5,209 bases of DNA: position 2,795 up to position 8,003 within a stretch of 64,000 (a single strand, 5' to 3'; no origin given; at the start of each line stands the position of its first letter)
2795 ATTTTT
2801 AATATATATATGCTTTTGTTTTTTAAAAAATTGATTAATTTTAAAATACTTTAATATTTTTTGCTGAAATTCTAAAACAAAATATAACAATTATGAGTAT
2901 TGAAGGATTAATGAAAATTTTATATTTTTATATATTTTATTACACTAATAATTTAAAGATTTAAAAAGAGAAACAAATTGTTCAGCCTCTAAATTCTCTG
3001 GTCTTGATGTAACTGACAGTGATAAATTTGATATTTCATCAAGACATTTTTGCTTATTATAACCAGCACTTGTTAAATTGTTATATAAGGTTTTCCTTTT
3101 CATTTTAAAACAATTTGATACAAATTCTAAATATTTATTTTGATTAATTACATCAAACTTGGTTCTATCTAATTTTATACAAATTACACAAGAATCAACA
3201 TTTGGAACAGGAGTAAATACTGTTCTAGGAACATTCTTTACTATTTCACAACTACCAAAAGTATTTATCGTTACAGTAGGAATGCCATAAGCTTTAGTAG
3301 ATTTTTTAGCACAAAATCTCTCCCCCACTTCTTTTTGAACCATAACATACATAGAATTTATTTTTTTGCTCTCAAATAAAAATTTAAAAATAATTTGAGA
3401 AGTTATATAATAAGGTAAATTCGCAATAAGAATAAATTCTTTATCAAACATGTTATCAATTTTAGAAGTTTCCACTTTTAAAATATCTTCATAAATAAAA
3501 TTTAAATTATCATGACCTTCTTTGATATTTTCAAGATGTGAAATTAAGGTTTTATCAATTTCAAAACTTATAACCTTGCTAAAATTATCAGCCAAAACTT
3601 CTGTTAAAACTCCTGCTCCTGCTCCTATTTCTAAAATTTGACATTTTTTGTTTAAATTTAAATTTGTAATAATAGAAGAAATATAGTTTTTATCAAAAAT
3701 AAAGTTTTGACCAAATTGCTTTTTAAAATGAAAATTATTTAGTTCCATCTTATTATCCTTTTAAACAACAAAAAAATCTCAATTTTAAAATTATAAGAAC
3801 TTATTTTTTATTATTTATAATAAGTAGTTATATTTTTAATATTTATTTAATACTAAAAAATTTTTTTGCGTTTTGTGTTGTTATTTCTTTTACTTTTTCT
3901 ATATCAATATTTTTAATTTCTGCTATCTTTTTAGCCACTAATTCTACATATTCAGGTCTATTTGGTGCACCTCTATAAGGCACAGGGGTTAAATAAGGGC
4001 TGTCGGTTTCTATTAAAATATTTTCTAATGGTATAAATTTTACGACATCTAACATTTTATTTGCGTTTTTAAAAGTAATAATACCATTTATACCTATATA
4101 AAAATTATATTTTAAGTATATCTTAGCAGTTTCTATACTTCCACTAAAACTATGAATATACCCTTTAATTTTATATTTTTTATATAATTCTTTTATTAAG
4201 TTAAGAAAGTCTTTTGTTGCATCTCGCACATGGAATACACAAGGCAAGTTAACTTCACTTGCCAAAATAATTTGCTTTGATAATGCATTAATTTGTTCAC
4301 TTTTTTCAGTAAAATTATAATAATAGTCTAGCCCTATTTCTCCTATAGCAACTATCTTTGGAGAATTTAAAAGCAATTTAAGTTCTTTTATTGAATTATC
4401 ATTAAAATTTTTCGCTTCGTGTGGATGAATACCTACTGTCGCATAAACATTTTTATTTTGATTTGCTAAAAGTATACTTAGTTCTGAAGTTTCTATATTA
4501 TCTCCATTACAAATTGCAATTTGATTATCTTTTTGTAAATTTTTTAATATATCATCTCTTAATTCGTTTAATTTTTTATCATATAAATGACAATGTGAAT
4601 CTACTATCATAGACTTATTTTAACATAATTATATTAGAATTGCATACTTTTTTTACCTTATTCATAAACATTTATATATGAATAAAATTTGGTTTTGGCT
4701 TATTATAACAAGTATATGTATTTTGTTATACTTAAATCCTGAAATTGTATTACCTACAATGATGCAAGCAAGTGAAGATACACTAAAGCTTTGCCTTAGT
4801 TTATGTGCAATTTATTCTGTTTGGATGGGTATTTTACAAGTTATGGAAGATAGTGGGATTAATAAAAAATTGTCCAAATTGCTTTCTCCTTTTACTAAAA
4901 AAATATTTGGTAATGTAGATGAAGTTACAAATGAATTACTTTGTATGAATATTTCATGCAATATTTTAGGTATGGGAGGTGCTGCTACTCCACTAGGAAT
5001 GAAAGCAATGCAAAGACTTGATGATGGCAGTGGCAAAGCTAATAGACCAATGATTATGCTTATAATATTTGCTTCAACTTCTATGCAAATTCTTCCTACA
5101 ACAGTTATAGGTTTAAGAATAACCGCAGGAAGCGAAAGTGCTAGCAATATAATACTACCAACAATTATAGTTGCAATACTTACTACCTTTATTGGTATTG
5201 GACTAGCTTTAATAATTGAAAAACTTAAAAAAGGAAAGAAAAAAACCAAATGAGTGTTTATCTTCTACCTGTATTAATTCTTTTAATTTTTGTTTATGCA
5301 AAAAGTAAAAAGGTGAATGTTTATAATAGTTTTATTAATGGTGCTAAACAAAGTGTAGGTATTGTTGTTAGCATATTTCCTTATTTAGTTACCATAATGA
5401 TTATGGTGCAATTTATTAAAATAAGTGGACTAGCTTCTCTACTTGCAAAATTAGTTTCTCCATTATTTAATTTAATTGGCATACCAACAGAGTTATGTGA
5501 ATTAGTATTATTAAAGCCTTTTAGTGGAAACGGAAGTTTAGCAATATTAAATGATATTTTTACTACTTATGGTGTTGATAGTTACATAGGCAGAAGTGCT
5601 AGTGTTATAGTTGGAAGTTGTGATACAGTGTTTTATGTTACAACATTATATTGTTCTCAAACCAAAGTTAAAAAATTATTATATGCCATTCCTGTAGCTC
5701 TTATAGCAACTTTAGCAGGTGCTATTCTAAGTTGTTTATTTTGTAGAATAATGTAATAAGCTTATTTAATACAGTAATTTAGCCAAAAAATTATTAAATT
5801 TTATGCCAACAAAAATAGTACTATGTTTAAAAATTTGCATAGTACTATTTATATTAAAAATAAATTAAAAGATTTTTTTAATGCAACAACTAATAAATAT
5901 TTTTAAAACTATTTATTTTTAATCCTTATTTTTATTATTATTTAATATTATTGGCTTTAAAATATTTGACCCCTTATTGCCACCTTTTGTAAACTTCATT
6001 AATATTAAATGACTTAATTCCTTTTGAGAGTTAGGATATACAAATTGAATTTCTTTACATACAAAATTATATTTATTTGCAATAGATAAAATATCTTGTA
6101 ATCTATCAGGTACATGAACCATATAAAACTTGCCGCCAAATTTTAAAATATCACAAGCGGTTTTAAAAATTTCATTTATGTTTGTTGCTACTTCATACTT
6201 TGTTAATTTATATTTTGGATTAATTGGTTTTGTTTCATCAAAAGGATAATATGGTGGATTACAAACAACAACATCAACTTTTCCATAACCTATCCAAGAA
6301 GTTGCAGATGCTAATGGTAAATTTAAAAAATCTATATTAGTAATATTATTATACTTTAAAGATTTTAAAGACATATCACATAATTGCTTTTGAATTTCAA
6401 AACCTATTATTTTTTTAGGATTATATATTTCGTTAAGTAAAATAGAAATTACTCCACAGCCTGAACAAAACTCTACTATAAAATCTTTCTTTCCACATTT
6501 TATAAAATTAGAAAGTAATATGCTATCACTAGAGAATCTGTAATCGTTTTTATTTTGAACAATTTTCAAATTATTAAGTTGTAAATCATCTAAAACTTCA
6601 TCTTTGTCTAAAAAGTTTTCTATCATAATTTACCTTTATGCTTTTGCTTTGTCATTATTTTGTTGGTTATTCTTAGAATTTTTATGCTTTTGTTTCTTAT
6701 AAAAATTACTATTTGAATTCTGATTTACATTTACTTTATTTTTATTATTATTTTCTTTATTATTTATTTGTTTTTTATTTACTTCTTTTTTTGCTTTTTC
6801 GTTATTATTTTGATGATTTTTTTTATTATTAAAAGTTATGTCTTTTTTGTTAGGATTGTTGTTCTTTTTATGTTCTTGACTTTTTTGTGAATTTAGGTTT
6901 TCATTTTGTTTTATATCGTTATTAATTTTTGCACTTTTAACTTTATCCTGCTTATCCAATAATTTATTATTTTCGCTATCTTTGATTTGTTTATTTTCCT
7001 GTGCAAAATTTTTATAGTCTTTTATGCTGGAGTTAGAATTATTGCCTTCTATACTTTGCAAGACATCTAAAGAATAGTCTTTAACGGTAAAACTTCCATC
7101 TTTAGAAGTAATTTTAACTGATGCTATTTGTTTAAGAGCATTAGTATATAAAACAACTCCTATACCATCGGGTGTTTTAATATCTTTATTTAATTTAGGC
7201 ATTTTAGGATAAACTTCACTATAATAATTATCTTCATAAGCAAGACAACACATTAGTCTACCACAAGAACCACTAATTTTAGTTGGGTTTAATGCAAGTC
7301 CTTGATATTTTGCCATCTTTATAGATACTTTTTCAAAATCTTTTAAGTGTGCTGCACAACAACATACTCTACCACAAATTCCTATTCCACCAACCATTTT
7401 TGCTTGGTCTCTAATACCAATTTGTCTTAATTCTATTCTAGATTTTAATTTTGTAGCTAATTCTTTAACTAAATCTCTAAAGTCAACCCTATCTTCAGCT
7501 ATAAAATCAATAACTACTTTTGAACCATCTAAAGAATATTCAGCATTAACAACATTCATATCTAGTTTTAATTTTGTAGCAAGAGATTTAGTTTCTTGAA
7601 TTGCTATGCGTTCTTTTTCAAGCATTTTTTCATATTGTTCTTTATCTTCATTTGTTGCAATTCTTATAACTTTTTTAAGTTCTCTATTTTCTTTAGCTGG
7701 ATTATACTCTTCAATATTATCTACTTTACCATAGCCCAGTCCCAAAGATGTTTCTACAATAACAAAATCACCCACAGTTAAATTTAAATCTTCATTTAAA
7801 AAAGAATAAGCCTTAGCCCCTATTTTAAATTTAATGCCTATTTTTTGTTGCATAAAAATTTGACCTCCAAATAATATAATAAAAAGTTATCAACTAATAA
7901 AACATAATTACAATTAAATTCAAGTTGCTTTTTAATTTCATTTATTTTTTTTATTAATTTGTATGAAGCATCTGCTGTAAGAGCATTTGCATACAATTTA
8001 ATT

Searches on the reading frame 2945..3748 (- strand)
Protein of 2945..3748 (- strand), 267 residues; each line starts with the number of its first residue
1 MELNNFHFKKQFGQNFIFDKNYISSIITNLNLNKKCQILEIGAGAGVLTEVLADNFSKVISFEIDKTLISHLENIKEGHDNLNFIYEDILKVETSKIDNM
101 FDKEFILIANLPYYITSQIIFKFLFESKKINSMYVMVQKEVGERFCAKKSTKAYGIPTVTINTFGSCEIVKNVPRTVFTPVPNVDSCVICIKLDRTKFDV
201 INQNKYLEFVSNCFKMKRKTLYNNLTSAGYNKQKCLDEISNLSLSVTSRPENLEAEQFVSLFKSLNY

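Call 48: search_protein_families(library=pfam, proteins=[window:2945-3748:-], max_evalue=0.001)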
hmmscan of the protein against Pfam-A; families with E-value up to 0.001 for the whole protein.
window:2945-3748:- (267 aa): 7 families
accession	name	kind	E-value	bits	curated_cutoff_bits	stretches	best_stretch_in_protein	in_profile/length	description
PF00398.26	RrnaAD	-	2.6e-60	204.2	24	1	6-265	2-261/263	Ribosomal RNA adenine dimethylase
PF13847.12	Methyltransf_31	-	1.8e-09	37.9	27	1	33-115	2-94/145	Methyltransferase domain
PF13649.12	Methyltransf_25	-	9.2e-05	23.5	27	1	38-106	1-70/97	Methyltransferase domain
PF05219.18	DREV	-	0.00018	21.1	26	1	11-75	66-135/265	DREV methyltransferase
PF14305.11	ATPgrasp_TupA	-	0.00019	21.5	25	1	128-223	10-106/241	TupA-like ATPgrasp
PF13489.12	Methyltransf_23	-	0.00077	19.7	27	0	32-88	20-61/164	Methyltransferase domain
PF01135.25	PCMT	-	0.00097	19.4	20.3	0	24-76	63-119/210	Protein-L-isoaspartate(D-aspartate) O-methyltransferase (PCMT)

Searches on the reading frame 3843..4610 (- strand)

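Call 48: search_protein_families(library=pfam, proteins=[window:3843-4610:-], max_evalue=0.001)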
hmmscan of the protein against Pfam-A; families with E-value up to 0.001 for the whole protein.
window:3843-4610:- (255 aa): 1 family
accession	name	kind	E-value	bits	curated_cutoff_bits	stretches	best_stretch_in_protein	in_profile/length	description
PF01026.27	TatD_DNase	-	2.5e-81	273.2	27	1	3-253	1-253/253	TatD related DNase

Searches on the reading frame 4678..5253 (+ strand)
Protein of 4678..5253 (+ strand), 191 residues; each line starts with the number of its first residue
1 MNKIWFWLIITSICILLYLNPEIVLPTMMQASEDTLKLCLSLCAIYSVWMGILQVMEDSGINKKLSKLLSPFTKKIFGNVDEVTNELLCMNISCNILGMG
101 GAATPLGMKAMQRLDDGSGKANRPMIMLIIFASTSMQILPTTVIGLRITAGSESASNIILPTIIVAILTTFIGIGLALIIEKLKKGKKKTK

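Call 48: search_protein_families(library=pfam, proteins=[window:4678-5253:+], max_evalue=0.001)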
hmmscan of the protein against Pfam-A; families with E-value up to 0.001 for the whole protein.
window:4678-5253:+ (191 aa): 1 family
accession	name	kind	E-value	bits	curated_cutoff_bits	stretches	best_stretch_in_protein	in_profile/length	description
PF07670.19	Gate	-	1.4e-06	29.2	29.6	1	44-145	6-99/104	Nucleoside recognition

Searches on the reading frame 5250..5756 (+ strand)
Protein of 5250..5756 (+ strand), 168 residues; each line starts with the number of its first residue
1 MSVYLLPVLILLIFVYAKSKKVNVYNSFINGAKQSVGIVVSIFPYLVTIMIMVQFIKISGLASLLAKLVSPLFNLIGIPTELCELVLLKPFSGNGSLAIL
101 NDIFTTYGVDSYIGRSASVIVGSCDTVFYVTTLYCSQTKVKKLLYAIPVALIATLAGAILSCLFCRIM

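Call 48: search_protein_families(library=pfam, proteins=[window:5250-5756:+], max_evalue=0.001)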
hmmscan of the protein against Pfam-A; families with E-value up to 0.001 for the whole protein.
window:5250-5756:+ (168 aa): 1 family
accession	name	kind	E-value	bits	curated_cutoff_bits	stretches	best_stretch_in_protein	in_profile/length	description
PF07670.19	Gate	-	3.1e-09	37.7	29.6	1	40-137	2-100/104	Nucleoside recognition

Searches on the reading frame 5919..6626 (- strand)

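Call 48: search_protein_families(library=pfam, proteins=[window:5919-6626:-], max_evalue=0.001)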
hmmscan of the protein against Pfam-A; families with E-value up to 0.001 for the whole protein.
window:5919-6626:- (235 aa): 4 families
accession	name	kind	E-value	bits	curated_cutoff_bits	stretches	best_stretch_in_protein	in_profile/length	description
PF05175.20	MTS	-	9.3e-09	35.6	23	1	35-171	21-140/170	Methyltransferase small domain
PF13847.12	Methyltransf_31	-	1e-05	25.7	27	1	53-184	10-126/145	Methyltransferase domain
PF05148.21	Methyltransf_8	-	0.00032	21.1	27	0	147-229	134-212/219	Hypothetical methyltransferase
PF07669.17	Eco57I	-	0.0008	20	25.3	1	99-170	69-133/171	Eco57I restriction-modification methylase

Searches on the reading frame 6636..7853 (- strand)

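Call 48: search_protein_families(library=pfam, proteins=[window:6636-7853:-], max_evalue=0.001)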
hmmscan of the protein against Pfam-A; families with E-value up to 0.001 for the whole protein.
window:6636-7853:- (405 aa): 1 family
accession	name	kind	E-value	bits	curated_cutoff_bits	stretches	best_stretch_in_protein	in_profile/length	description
PF04468.17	PSP1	-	1.2e-26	93.3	27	1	60-145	1-86/86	PSP1 C-terminal conserved region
